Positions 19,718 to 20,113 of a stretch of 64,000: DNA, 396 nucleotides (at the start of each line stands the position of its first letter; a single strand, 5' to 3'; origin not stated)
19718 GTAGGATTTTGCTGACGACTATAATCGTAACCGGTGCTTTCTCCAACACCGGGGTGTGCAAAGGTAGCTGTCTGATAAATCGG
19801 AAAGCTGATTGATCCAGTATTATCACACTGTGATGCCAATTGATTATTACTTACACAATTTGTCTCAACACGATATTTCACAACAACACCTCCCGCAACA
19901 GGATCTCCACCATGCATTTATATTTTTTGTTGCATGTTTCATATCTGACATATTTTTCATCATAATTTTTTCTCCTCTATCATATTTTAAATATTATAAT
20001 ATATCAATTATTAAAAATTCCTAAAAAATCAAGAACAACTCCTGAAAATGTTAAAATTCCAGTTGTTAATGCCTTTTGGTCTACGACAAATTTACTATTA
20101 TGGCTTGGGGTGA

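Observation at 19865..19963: Unannotated 32-codon ORF with 4 Met then 6 Cys codons, overlapping the start and SD of the cystathionine lyase gene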

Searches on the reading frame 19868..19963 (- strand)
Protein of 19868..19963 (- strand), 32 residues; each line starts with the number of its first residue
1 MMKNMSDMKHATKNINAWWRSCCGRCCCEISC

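Call 71: list_cluster_members(proteins=[window:19868-19963:-, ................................, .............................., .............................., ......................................, window:24993-25142:-, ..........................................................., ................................, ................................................, window:24993-25205:-])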
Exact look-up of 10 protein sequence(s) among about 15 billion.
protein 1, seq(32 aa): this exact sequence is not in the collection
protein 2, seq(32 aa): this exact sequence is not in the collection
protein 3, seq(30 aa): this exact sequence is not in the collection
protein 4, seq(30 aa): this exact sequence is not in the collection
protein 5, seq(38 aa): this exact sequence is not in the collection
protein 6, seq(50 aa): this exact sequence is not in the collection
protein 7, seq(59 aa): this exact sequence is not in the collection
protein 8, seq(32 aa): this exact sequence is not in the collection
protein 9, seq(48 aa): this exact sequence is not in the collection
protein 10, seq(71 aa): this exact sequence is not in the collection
